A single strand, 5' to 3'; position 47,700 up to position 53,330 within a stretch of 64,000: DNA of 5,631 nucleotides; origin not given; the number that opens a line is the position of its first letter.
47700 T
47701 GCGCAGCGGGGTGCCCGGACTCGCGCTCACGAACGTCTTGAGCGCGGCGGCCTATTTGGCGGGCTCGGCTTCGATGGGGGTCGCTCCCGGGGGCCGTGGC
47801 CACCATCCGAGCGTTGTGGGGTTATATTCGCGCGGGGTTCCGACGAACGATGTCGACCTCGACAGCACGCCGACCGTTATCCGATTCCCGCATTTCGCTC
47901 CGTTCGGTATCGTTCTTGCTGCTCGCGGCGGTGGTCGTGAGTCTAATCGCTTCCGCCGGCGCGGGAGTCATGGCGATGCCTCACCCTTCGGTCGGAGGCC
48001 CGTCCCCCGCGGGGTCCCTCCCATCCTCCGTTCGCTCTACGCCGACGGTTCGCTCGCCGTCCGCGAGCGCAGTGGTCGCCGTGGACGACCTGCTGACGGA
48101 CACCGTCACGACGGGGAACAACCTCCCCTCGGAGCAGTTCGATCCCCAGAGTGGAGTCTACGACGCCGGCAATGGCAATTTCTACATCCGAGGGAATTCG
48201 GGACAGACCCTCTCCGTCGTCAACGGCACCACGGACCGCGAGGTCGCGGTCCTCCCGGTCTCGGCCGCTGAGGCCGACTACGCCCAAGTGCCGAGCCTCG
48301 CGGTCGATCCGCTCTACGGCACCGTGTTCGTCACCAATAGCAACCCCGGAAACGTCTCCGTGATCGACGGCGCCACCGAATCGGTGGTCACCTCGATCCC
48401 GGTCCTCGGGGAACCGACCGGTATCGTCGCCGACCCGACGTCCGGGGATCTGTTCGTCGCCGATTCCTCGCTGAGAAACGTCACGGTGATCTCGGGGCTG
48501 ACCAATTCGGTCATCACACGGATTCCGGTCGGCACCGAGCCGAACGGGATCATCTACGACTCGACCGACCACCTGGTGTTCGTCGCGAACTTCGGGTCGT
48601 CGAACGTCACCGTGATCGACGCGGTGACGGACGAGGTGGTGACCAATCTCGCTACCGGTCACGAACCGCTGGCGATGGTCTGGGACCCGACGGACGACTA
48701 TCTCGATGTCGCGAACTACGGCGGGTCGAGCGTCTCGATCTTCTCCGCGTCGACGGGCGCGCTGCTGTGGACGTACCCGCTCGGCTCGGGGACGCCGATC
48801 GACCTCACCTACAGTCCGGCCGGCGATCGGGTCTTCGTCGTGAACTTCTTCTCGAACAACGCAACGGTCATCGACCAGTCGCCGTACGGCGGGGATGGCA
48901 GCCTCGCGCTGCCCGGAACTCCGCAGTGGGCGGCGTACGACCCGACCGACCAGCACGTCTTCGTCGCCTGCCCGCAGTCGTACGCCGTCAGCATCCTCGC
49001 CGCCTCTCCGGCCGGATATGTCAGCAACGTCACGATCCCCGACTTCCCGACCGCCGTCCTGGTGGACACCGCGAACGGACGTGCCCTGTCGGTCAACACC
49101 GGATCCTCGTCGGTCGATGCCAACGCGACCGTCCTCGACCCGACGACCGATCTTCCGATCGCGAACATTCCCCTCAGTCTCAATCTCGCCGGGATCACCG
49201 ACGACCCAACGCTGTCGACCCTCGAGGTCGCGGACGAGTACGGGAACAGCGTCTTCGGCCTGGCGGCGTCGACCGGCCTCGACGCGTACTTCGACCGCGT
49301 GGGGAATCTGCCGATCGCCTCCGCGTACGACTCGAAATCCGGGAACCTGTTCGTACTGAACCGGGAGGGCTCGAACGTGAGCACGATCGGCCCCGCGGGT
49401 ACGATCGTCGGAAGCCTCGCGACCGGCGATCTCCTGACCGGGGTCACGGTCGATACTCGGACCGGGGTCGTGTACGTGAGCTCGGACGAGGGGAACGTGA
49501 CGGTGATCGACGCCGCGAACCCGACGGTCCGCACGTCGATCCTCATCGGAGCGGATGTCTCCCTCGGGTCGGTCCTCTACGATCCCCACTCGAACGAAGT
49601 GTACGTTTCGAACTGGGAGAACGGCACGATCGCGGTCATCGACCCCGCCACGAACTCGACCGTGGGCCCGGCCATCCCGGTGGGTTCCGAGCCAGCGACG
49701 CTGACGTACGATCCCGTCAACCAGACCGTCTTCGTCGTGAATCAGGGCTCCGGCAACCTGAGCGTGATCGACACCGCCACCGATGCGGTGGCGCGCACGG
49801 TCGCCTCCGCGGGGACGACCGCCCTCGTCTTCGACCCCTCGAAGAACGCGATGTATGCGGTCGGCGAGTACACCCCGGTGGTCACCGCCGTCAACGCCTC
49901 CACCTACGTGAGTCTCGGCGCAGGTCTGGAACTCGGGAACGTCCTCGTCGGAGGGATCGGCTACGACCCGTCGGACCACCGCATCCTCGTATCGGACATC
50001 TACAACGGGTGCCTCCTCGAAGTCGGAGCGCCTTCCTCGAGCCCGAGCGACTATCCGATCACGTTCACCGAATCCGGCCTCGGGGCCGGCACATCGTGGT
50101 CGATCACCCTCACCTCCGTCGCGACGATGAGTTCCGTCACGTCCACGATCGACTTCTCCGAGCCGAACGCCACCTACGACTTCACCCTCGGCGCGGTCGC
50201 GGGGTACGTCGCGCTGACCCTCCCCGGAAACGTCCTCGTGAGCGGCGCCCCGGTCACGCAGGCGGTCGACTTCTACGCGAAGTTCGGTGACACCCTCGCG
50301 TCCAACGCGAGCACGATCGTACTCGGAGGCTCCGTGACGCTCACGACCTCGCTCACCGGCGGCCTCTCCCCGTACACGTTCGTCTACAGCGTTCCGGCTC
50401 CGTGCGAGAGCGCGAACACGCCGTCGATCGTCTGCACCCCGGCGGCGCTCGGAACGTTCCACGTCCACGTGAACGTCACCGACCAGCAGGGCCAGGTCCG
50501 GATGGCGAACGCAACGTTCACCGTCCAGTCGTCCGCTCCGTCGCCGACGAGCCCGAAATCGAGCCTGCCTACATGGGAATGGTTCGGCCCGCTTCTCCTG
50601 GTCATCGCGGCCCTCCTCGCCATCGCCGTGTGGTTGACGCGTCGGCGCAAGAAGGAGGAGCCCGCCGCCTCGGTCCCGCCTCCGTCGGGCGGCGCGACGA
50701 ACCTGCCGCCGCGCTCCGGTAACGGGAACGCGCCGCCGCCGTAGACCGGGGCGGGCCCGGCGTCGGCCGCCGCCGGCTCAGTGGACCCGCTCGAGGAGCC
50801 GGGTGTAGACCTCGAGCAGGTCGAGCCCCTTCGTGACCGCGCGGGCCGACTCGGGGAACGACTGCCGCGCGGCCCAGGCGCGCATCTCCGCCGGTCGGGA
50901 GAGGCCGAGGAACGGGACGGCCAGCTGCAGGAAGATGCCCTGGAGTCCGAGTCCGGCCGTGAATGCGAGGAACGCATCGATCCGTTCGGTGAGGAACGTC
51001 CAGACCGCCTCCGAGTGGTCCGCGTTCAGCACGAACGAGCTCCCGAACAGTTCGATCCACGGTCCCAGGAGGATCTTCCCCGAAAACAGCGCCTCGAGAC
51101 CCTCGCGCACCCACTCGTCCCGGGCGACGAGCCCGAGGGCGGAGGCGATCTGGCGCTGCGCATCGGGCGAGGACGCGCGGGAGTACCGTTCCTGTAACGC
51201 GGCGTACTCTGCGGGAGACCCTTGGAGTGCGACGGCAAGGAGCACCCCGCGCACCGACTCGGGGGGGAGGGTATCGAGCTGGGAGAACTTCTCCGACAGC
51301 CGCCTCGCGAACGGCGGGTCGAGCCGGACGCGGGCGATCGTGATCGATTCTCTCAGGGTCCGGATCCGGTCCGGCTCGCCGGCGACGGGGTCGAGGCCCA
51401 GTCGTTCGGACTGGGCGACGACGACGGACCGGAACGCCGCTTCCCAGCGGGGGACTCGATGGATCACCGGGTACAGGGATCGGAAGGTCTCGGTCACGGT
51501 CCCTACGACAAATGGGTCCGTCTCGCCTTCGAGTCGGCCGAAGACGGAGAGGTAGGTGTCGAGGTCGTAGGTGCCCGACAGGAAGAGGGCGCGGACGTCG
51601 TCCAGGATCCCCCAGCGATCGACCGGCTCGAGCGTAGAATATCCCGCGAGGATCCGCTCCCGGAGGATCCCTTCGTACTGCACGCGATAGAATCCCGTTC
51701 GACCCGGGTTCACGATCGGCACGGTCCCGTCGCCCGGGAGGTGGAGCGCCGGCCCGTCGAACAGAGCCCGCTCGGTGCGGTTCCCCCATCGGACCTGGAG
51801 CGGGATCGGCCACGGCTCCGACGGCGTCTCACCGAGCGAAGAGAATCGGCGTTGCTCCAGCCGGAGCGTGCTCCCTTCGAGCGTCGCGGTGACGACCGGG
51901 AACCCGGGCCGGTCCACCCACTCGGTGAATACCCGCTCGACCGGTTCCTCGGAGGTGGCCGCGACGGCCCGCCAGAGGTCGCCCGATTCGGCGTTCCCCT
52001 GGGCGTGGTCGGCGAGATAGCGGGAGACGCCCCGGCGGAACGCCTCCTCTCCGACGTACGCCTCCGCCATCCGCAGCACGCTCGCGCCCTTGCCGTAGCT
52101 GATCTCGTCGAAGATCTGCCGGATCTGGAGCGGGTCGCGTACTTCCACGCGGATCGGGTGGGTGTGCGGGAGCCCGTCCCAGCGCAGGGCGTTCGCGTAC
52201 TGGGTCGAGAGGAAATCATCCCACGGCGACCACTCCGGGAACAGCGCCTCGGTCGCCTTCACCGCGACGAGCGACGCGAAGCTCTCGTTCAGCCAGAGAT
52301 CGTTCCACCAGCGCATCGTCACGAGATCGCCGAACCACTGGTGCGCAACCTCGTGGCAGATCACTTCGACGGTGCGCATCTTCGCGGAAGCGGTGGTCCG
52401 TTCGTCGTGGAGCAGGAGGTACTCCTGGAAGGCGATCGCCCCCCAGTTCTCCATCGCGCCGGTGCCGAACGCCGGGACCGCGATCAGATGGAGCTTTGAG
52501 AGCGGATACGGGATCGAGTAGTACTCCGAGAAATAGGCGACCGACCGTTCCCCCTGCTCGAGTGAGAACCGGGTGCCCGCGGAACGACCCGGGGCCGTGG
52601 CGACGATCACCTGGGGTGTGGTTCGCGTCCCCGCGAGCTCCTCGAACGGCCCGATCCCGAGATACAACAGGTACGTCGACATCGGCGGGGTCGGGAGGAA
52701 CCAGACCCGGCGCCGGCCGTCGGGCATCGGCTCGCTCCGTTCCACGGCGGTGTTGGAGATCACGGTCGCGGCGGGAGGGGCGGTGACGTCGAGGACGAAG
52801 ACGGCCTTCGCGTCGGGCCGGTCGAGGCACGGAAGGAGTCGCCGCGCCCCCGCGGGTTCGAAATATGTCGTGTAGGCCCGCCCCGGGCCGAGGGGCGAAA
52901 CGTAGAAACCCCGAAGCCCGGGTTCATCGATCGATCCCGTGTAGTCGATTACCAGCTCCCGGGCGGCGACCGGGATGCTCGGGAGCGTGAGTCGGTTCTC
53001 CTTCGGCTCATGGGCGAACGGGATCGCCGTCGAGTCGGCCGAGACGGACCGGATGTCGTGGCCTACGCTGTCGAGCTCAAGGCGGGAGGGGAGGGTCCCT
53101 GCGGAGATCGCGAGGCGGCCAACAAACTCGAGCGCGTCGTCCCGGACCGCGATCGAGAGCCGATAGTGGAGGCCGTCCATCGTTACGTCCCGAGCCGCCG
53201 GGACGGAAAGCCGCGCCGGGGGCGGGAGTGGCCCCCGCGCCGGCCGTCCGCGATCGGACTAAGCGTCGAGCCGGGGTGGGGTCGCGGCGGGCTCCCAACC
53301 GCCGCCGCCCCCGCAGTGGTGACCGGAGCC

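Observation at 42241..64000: Surface-proteome island: unrelated heads (thermopsin-like, sedolisin, YVTN propeller) share one unassigned repeat module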

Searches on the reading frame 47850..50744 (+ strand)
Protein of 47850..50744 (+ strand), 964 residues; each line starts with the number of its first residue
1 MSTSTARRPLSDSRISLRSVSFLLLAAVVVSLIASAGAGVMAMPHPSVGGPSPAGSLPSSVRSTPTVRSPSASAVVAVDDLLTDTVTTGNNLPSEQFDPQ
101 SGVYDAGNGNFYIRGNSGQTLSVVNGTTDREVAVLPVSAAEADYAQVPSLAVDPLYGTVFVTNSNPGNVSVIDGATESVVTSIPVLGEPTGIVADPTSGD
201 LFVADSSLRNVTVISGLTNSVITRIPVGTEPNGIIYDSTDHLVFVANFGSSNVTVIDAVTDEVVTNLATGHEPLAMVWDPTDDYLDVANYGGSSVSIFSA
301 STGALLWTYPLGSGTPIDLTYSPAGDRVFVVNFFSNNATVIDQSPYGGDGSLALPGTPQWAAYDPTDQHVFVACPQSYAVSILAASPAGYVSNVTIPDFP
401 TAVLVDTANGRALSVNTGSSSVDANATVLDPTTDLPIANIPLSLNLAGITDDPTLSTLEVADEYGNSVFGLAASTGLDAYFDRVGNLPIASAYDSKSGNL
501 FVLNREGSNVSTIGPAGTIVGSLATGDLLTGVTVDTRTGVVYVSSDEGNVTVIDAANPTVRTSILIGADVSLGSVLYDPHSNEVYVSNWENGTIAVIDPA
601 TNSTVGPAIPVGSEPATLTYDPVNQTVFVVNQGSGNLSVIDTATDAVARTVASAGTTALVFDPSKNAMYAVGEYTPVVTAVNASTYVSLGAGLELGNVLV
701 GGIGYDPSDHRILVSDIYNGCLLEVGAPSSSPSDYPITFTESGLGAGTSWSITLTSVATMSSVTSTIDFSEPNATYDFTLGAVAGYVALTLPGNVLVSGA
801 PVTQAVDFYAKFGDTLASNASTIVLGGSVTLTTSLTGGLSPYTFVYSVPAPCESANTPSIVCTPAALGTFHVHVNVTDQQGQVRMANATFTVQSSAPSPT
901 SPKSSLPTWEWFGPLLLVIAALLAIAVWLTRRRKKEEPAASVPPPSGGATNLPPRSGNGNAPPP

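Call 4: search_protein_families(library=pfam, proteins=[window:47850-50744:+], max_evalue=0.1)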
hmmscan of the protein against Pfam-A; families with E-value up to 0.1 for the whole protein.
window:47850-50744:+ (964 aa): 9 families
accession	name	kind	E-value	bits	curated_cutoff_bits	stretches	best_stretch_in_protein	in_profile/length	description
PF25174.1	Beta-prop_THOC3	-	4.5e-13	49.3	305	2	140-308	42-208/272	THOC3 beta-propeller domain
PF10282.15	Lactonase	-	1.5e-09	37.9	21.7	1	570-641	244-319/344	Lactonase, 7-bladed beta-propeller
PF21783.3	YNCE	-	4.3e-07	30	27.1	2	582-653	40-110/339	YNCE-like beta-propeller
PF01436.27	NHL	-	1.9e-05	24.9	20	0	186-206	1-20/28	NHL repeat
PF02239.22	Cytochrom_D1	-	0.00025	20.1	25.5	0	540-601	49-347/368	Cytochrome D1 heme domain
PF16819.11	DUF5074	-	0.00027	20.5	27.2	1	594-661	119-189/353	Domain of unknown function (DUF5074)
PF01731.26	Arylesterase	-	0.00052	20.6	21.3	0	229-256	54-81/86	Arylesterase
PF13570.13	Beta-prop_ACSF4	-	0.0018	18.2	133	0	534-604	99-167/329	Beta-alanine-activating enzyme, beta-propeller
PF19865.4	DUF6338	-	0.054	13.5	26.5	1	891-942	77-118/205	Family of unknown function (DUF6338)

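Call 5: search_protein_families(library=ncbifam, proteins=[window:47850-50744:+], max_evalue=0.1)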
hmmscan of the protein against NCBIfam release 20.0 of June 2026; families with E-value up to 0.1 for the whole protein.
window:47850-50744:+ (964 aa): 10 families
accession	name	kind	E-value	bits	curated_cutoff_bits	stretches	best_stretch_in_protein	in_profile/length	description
TIGR02276.1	beta_rpt_yvtn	repeat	3.7e-36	122.8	27.85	5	157-193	4-40/42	beta-propeller repeat protein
TIGR03866.1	PQQ_ABC_repeats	subfamily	1.5e-34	119.5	287.3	3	157-280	11-134/310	PQQ-dependent catabolism-associated beta-propeller protein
NF052280.1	7_blade_YncE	equivalog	1.2e-25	90.1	400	3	108-330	86-315/338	7-bladed beta-propeller protein YncE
NF052340.1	hydrazine_beta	equivalog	9.1e-19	67.7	560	3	189-274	35-120/372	hydrazine synthase subunit beta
NF052460.1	L-NosZ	equivalog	3.3e-13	49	700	2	209-310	154-255/480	clade III lactonase-type nitrous-oxide reductase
NF048007.1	MmpL3Stblzr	equivalog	7.2e-12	45.2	600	3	234-331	54-150/366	MmpL3/TtfA transport complex stabilizer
NF052342.1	hydrazine_BC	exception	1.3e-08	33.5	1250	2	191-276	43-128/690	hydrazine synthase subunit beta-gamma fusion subunit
NF053768.1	CIS12_fam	equivalog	2.3e-05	23.3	860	1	531-647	48-160/715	CIS12 family contractile injection system protein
NF008258.1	PRK11028.1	equivalog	0.0076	15.4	370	0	645-681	167-203/330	6-phosphogluconolactonase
NF058595.1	invert_tail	domain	0.015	15.6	37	0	886-935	1-50/113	lipo-invert putative C-terminal anchoring domain-containing protein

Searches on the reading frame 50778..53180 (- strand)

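Call 76: search_protein_families(library=pfam, proteins=[window:50778-53180:-], max_evalue=0.001)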
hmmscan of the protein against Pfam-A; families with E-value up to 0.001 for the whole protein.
window:50778-53180:- (800 aa): 3 families
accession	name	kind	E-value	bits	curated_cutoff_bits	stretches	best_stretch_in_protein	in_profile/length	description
PF01433.26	Peptidase_M1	-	6.2e-74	248.7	27.7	1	205-421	1-218/218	Peptidase family M1 domain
PF11838.14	ERAP1_C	-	1.8e-33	116.7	38.2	1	489-788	3-315/318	ERAP1-like C-terminal domain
PF17900.6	Peptidase_M1_N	-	2.2e-23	83.8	25.8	1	4-171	3-186/186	Peptidase M1 N-terminal domain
